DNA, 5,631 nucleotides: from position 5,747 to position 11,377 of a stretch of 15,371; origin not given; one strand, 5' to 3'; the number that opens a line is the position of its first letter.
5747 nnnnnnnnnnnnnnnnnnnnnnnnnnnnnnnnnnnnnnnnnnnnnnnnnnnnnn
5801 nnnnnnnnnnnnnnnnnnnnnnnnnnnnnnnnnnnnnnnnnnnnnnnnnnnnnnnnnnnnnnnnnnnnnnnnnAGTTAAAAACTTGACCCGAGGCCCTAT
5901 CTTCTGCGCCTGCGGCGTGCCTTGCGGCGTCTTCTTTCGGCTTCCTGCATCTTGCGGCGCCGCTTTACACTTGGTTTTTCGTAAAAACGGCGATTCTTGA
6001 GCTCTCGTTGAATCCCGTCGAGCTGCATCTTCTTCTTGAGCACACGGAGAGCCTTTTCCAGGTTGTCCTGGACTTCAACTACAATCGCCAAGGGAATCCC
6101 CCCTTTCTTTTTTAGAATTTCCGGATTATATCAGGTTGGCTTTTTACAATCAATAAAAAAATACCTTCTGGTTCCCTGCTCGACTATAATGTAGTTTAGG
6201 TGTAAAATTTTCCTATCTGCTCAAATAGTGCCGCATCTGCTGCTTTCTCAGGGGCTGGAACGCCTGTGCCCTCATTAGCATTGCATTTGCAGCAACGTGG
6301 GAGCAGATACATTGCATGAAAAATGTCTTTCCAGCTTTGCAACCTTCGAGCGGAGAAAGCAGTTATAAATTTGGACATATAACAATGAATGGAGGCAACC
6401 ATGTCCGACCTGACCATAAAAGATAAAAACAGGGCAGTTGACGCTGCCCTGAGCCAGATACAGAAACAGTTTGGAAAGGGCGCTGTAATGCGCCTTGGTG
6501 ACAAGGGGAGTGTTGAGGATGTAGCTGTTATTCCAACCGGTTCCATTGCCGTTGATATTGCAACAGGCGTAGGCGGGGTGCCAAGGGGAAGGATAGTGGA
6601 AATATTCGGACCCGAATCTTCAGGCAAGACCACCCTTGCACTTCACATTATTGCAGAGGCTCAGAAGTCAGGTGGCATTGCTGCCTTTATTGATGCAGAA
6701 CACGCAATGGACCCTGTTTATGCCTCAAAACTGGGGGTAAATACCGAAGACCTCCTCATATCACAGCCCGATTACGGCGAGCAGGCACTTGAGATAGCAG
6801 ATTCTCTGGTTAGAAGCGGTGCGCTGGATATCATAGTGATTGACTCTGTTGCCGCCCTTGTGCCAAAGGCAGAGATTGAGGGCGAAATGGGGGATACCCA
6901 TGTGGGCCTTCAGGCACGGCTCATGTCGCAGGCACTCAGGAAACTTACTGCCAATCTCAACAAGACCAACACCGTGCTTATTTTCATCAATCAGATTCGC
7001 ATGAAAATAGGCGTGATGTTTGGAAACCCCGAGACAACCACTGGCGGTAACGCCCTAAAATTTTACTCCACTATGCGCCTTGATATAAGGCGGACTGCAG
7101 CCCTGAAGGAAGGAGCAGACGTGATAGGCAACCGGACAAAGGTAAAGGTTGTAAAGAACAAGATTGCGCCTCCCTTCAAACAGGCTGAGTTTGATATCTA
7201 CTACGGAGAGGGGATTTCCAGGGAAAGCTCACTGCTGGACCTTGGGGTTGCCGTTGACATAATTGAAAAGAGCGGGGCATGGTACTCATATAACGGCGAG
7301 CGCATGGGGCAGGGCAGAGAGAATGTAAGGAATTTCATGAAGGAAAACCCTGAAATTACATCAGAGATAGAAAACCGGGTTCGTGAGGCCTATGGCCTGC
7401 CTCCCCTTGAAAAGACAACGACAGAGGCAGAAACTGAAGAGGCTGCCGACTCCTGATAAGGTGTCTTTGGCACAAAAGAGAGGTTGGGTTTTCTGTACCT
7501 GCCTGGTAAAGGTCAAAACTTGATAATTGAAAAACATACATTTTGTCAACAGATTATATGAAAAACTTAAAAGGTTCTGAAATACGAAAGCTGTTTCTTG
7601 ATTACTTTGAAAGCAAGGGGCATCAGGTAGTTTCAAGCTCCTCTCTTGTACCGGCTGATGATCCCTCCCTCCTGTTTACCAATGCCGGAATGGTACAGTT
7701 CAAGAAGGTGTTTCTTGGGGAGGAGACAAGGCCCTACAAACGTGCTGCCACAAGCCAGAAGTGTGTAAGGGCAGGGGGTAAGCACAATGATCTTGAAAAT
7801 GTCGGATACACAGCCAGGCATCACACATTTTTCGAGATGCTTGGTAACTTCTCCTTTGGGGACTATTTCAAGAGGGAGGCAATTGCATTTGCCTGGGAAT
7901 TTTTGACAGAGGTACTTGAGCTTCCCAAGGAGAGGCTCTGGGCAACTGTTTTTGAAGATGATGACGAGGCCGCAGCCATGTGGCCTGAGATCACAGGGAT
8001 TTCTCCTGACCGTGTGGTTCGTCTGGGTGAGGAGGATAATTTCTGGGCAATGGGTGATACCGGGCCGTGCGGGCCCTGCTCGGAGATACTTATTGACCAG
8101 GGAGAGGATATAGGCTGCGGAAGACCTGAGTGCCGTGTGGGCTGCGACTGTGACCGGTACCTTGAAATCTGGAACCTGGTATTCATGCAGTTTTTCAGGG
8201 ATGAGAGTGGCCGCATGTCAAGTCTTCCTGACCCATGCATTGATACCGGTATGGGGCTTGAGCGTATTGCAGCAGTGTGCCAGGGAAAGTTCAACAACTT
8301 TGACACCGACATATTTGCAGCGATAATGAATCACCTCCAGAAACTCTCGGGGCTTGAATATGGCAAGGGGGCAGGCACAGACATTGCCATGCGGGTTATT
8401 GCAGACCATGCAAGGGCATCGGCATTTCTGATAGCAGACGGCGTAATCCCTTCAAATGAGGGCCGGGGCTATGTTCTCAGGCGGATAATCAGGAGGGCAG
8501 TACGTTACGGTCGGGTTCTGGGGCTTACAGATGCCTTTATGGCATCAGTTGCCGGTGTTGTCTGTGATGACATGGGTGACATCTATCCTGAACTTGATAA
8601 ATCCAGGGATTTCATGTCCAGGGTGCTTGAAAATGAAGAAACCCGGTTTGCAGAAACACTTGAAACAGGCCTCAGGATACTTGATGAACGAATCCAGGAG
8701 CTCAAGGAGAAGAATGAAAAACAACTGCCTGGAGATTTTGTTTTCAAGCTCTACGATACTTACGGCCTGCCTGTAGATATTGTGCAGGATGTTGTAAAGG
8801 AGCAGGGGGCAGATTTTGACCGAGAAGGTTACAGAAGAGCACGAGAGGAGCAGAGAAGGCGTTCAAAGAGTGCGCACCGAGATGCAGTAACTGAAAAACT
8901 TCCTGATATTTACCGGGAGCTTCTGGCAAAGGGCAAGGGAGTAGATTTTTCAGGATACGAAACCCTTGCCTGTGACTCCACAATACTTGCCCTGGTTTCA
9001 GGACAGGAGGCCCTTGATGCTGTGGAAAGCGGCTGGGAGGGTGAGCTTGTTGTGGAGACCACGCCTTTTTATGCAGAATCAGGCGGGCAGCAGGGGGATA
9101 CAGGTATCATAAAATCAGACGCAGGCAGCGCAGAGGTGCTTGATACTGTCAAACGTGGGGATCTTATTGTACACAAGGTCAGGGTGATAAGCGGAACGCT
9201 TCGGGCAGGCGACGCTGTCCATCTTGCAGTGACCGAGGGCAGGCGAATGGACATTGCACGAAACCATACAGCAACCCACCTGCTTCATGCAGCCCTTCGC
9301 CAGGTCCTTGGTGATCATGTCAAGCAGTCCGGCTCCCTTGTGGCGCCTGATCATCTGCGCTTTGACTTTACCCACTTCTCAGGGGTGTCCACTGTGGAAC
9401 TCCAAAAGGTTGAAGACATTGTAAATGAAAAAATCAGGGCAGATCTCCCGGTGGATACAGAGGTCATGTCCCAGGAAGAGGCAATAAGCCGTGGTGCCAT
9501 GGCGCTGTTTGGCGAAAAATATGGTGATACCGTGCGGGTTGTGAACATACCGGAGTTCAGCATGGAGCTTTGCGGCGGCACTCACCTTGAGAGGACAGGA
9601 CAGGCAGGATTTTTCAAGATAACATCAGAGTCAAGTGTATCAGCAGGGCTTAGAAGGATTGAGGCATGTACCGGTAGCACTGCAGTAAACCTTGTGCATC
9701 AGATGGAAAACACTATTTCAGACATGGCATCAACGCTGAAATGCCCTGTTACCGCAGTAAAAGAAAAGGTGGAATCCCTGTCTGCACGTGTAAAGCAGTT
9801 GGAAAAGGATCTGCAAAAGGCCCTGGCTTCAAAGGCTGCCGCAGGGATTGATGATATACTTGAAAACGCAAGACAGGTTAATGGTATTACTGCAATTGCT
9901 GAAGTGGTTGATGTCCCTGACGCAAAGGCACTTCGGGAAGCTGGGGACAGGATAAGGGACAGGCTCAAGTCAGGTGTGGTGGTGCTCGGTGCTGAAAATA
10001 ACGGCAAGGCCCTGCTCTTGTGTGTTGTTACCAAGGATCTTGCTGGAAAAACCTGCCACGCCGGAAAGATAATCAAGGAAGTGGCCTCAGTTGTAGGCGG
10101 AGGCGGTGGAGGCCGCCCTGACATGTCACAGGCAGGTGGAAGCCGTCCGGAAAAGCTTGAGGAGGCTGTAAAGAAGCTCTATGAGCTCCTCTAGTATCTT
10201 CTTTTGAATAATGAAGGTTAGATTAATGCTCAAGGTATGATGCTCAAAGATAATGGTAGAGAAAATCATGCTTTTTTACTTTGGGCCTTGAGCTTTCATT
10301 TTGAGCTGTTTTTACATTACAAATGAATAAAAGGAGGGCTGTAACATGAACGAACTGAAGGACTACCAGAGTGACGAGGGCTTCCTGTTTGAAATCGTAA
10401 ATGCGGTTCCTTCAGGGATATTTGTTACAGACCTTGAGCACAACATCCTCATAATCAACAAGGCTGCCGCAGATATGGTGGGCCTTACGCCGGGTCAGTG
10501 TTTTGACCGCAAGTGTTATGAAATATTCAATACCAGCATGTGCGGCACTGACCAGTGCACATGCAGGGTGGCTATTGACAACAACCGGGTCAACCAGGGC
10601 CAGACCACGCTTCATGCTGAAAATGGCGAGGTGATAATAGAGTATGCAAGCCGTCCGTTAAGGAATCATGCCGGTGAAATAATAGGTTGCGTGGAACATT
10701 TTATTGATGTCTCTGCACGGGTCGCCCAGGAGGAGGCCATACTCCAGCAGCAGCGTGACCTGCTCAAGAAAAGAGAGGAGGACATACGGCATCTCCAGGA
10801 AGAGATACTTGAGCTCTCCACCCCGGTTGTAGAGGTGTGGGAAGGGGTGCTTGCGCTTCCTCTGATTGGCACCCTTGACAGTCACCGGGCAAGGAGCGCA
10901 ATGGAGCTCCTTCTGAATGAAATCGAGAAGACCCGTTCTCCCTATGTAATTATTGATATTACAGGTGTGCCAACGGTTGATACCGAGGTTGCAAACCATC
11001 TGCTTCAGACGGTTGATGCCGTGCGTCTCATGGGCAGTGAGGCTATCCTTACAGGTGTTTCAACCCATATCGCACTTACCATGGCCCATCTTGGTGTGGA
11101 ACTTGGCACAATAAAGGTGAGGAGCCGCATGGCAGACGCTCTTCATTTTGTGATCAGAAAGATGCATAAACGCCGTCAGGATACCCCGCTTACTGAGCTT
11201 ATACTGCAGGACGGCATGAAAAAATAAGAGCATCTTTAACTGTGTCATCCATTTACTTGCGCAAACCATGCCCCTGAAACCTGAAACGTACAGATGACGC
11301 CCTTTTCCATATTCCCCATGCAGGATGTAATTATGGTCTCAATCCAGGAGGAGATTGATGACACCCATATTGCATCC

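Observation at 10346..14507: Stressosome-type five-gene operon with no sigma-B partner-switching genes and an atypical output end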

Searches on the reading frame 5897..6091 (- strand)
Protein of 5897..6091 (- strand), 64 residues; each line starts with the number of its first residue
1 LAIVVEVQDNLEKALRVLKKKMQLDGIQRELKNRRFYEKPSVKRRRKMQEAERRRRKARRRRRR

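Call 102: search_protein_families(library=pfam, proteins=[window:5897-6091:-], max_evalue=0.01)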
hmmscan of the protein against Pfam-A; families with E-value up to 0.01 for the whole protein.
window:5897-6091:- (64 aa): 1 family
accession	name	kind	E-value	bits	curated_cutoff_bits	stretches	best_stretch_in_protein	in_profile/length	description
PF01165.25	Ribosomal_S21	-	1.4e-18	66.7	27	1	5-56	2-55/55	Ribosomal protein S21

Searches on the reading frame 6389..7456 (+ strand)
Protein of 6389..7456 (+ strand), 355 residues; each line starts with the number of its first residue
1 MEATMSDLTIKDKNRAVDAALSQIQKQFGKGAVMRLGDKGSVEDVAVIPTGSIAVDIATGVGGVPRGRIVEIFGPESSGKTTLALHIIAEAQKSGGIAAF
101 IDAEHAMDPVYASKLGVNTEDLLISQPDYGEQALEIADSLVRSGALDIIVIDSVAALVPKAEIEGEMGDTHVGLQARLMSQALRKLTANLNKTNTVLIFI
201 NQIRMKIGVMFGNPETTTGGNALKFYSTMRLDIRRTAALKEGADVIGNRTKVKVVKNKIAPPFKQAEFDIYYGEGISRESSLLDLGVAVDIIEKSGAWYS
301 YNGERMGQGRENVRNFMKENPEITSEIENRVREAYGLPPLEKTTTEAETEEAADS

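Call 4: search_protein_families(library=pfam, proteins=[window:6389-7456:+], max_evalue=0.01)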
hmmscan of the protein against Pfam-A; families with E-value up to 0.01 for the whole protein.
window:6389-7456:+ (355 aa): 9 families
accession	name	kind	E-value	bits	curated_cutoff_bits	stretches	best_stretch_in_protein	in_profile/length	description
PF00154.27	RecA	-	1.5e-141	470.8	27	1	15-277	1-262/262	recA bacterial DNA recombination protein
PF21096.2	RecA_C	-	1.4e-27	96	27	1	281-336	2-57/57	RecA C-terminal domain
PF08423.17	Rad51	-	4.2e-09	36.5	22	1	45-236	5-212/244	Rad51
PF06745.19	ATPase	-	2.4e-06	27.5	26.6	1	55-125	8-80/231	KaiC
PF01637.24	ATPase_2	-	1.8e-05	25.1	33.2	1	68-200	21-116/225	ATPase domain predominantly from Archaea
PF13479.12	AAA_24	-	0.00061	20.1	27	1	70-159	5-78/195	AAA domain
PF13191.12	AAA_16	-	0.0023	18.9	32.6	1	66-201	23-139/167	AAA ATPase domain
PF00005.33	ABC_tran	-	0.0028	18.7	25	1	64-120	8-66/137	ABC transporter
PF00004.35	AAA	-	0.0042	18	21.2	0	72-182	3-92/131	ATPase family associated with various cellular activities (AAA)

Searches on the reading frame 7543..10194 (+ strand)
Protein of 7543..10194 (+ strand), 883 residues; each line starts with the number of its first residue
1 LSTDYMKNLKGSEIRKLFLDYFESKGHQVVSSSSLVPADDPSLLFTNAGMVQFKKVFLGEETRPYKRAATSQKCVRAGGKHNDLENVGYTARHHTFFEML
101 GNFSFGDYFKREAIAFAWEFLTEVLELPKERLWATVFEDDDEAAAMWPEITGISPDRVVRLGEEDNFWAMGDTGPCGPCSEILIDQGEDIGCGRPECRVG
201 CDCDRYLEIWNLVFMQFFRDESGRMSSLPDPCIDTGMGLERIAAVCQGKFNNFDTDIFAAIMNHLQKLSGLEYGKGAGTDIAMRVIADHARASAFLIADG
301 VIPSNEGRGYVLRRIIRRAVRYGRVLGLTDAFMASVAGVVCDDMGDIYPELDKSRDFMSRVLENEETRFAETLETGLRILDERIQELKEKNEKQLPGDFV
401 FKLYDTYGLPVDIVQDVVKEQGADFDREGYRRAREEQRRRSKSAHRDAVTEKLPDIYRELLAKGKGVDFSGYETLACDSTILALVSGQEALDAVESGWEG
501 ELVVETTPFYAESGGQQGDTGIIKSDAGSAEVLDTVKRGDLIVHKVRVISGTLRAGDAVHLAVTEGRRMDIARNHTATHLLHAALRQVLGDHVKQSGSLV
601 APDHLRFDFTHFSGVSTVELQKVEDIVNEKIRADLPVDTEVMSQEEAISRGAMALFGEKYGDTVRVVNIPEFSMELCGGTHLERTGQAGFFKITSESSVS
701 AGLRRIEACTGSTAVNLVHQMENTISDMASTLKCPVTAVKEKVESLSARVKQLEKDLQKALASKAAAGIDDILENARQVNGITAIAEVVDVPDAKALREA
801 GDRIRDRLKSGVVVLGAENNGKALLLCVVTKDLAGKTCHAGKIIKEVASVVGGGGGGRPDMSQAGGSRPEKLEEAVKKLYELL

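Call 4: search_protein_families(library=pfam, proteins=[window:7543-10194:+], max_evalue=0.01)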
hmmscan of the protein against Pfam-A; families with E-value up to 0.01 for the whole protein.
window:7543-10194:+ (883 aa): 3 families
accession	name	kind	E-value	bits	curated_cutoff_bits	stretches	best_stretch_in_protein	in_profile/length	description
PF01411.24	tRNA-synt_2c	-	6.3e-218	725.2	30.3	1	13-564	1-549/552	tRNA synthetases class II (A)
PF07973.19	tRNA_SAD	-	3.6e-18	65.7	24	1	664-707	1-44/44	Threonyl and Alanyl tRNA synthetase second additional domain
PF02272.25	DHHA1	-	2.8e-16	60.2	25.9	1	785-882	5-99/102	DHHA1 domain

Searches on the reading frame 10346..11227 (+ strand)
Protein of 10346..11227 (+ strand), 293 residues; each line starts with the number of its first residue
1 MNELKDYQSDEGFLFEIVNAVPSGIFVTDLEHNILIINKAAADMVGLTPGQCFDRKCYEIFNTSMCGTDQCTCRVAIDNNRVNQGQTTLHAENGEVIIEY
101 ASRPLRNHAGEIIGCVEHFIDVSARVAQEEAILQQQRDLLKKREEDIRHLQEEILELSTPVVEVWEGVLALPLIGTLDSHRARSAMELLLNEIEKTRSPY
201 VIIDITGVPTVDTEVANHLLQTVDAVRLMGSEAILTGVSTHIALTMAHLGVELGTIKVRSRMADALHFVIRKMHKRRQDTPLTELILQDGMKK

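Call 3: search_protein_families(library=pfam, proteins=[window:10346-11227:+], max_evalue=0.01)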
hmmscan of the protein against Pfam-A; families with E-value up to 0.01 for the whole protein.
window:10346-11227:+ (293 aa): 9 families
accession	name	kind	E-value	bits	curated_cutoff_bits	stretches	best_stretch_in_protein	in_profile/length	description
PF08448.16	PAS_4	-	7.4e-14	52.4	23.1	1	19-126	2-109/110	PAS fold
PF01740.26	STAS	-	2.7e-13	50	22.6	1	160-252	2-94/106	STAS domain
PF13426.13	PAS_9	-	4.4e-11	43.4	27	1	22-123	1-102/103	PAS domain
PF00989.32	PAS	-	1.1e-09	38.8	22.6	1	14-116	3-107/113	PAS fold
PF13188.13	PAS_8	-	0.00063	20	21.8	1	17-52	6-38/65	PAS domain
PF24555.1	CC4_CEP85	-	0.0056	17.5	27.3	0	122-160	35-73/85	Centrosomal protein of 85 kDa-like, CC4 coiled-coil domain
PF19220.6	Rod_CreS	-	0.0065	16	100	1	111-158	200-247/359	Crescentin, rod domain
PF12860.13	PAS_7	-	0.0084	16.7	27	0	19-129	2-114/115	PAS fold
PF13549.11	ATP-grasp_5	-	0.0092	15.8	27.6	0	201-289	17-104/221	ATP-grasp domain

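Call 6: search_protein_families(library=ncbifam, proteins=[window:10346-11227:+], max_evalue=0.01)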
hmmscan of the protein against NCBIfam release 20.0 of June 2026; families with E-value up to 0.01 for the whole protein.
window:10346-11227:+ (293 aa): 7 families
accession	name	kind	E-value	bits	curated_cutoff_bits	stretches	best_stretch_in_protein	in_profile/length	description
NF052652.1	YtvA_fam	equivalog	1.1e-24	87.3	250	1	140-265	117-242/243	YtvA family blue-light photoreceptor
NF008468.0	PRK11360.1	equivalog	1.1e-10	40.5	646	1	17-137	273-392/616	two-component system sensor histidine kinase AtoS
TIGR00229.1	sensory_box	domain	8.4e-09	35.6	22.9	1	11-131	4-125/126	PAS domain S-box protein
TIGR00377.1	ant_ant_sig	superfamily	7.7e-05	22.5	53.45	1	163-247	8-92/108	anti-sigma factor antagonist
NF053781.1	cdiGMPphdstlr2612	equivalog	8.5e-05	20.4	1600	1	11-159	14-170/1268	Tlr1612 family c-di-GMP phosphodiesterase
NF046044.1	PnpS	equivalog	0.00079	18.5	400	1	5-124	48-162/390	two-component system histidine kinase PnpS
NF033092.0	HK_WalK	equivalog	0.0021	16.7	725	1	16-125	262-365/594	cell wall metabolism sensor histidine kinase WalK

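Call 31: search_solved_structures(query=window:10346-11227:+, max_evalue=0.001, show_alignments=3)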
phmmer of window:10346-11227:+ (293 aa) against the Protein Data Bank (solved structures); distinct sequences matched with E-value up to 0.001: 18.
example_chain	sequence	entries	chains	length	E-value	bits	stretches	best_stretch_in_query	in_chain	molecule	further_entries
7o0i_B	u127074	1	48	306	1.2e-27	100.4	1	147-268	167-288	Anti-anti-sigma factor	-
6qcm_CD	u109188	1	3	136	4.2e-26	95.4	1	152-265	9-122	RsbR protein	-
6qcm_CB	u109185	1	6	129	7e-26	94.6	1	154-265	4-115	RsbR protein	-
6qcm_AB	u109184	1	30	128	9.1e-26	94.3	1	154-265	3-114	RsbR protein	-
9o3o_A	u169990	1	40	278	1.5e-25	93.5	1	151-265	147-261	STAS domain-containing protein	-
9o4r_A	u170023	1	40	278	1.6e-25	93.4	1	151-265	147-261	RsbR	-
9o5l_A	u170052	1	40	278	2.2e-25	93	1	151-265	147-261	STAS domain-containing protein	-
7b0u_A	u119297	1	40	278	3e-25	92.6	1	151-265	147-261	RsbR protein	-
9o3z_A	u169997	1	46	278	7.6e-25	91.3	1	151-265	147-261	RsbR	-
9o4h_A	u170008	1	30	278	1.1e-24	90.8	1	151-265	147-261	RsbR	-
6qcm_AD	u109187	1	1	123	1.3e-21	80.6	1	152-245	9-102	RsbR protein,RsbR protein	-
2mwg_A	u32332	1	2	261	8.1e-18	68.2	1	135-267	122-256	Blue-light photoreceptor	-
6jhk_A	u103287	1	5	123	1.5e-10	44.4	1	160-269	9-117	RsbS negative regulator of sigma-B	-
6qcm_A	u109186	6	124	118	3.7e-10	43.1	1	160-255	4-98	RsbS protein | RsbT antagonist protein RsbS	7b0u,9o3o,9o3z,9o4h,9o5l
9o4r_a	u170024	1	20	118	5.1e-10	42.6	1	160-255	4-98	RsbT antagonist protein RsbS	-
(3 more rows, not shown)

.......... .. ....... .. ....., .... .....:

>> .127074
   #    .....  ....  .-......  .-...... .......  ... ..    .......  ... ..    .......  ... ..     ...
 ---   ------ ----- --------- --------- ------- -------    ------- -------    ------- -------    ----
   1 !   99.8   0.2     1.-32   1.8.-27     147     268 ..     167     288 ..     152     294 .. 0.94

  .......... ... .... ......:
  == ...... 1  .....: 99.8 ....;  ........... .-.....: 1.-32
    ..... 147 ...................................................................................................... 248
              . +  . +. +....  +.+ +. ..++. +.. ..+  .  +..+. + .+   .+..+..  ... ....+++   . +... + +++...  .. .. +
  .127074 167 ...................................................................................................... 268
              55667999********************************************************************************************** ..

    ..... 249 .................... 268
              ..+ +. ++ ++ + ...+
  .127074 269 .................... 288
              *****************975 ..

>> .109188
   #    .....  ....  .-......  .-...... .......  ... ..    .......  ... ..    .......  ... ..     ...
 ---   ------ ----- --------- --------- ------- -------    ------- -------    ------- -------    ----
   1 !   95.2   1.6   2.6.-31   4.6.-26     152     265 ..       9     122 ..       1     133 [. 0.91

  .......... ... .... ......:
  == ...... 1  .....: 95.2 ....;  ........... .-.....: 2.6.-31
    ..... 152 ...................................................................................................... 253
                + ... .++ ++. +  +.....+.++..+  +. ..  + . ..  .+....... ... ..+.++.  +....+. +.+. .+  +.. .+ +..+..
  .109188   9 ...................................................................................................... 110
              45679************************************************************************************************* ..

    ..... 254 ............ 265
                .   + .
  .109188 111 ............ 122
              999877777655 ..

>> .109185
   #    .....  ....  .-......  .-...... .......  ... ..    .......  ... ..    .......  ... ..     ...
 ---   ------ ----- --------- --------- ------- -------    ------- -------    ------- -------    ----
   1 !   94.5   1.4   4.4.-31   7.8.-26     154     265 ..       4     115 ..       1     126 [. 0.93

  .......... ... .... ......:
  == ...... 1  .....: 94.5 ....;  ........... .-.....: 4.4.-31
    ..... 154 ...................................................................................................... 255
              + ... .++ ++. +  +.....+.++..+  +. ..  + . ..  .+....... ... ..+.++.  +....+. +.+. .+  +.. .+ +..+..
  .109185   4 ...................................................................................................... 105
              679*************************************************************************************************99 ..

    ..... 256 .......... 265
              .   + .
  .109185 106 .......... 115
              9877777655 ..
